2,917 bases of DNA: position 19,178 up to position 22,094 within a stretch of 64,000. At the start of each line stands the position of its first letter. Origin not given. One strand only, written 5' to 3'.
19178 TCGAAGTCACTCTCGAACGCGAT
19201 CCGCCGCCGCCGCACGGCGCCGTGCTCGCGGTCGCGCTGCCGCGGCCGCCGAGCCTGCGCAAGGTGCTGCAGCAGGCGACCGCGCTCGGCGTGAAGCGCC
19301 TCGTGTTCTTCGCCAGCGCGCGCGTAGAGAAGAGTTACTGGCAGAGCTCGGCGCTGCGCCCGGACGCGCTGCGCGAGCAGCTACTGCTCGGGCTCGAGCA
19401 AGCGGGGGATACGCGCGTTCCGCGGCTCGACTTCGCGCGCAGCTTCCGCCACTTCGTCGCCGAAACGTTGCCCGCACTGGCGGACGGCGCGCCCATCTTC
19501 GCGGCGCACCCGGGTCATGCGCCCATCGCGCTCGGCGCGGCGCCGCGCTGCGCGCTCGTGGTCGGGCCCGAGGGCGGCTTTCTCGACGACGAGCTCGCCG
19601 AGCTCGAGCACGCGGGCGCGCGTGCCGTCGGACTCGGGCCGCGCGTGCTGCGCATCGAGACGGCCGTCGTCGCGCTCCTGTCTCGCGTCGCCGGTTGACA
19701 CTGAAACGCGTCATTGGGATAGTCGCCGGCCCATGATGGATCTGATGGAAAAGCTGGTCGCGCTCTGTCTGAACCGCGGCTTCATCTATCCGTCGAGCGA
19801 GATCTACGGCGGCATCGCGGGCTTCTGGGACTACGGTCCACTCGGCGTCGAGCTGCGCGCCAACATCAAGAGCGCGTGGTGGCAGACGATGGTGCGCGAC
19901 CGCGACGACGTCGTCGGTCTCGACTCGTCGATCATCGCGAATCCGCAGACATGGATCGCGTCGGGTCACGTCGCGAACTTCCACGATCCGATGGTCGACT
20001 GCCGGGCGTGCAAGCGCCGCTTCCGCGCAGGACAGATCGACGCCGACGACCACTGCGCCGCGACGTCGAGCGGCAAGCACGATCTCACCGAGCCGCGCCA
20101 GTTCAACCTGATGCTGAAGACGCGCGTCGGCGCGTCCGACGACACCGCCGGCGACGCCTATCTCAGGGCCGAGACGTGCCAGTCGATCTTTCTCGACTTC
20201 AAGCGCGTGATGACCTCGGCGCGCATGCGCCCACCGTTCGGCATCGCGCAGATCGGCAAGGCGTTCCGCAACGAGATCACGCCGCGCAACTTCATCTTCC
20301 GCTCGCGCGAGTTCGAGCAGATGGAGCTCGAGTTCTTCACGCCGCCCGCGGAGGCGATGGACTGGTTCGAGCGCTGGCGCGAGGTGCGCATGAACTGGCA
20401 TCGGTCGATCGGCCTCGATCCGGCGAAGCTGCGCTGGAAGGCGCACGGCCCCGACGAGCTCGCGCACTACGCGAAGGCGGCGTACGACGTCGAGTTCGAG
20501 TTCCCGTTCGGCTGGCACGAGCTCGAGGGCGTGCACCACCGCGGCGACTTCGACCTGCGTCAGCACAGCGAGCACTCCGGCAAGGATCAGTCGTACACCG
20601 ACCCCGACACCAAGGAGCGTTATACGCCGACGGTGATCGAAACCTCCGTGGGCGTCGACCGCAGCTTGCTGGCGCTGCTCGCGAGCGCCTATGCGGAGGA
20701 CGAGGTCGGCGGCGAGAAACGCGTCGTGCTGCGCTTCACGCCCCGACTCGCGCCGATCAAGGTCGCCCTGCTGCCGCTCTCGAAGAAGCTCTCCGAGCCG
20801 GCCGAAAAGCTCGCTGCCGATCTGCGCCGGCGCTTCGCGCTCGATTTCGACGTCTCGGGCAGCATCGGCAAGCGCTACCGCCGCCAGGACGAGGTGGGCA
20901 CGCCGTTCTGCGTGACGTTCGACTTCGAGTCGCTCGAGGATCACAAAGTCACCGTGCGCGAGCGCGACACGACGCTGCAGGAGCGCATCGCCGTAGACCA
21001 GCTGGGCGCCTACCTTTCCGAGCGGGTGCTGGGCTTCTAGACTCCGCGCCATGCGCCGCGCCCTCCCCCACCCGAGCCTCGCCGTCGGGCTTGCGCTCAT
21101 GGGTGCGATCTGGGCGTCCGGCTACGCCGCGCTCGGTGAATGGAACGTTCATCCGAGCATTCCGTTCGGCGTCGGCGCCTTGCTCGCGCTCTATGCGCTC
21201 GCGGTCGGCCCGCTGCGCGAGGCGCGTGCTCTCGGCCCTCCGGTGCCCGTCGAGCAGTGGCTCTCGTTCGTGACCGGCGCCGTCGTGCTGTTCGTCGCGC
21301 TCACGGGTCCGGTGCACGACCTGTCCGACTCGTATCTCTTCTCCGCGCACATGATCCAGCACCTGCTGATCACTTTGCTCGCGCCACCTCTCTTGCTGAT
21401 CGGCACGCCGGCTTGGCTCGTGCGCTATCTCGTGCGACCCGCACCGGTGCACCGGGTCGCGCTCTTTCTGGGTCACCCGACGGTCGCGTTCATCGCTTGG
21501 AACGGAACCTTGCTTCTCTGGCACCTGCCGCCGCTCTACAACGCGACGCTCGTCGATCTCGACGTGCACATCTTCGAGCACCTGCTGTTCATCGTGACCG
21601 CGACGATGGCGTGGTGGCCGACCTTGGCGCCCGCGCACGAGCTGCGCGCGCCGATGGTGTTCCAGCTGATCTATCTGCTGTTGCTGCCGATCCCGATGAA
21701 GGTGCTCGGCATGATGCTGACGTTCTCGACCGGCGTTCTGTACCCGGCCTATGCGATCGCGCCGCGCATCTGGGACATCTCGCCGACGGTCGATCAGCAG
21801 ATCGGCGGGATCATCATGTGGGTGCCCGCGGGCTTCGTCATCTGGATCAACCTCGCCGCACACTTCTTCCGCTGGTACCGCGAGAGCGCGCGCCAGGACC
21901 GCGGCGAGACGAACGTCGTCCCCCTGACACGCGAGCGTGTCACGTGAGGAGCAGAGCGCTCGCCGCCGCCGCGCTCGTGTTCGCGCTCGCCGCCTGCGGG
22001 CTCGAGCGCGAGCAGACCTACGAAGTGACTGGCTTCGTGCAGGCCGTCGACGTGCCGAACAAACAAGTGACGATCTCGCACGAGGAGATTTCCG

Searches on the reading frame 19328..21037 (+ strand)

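Call 58: search_protein_families(library=pfam, proteins=[window:19328-21037:+], max_evalue=0.00001)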
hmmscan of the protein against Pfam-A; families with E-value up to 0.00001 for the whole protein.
window:19328-21037:+ (570 aa): 2 families
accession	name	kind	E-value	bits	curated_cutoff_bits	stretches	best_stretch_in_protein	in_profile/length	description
PF03129.25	HGTP_anticodon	-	4.8e-20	72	21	1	478-565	1-93/94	Anticodon binding domain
PF00587.30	tRNA-synt_2b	-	3.2e-10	40.8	29.3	1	271-452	5-177/179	tRNA synthetase class II core domain (G, H, P, S and T)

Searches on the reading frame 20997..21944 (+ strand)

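Call 58: search_protein_families(library=pfam, proteins=[window:20997-21944:+], max_evalue=0.00001)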
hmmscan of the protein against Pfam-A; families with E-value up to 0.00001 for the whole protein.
window:20997-21944:+ (316 aa): 1 family
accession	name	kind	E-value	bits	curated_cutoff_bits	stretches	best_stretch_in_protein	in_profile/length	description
PF09678.15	Caa3_CtaG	-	1.3e-52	179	27.7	1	64-295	1-236/237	Cytochrome c oxidase caa3 assembly factor (Caa3_CtaG)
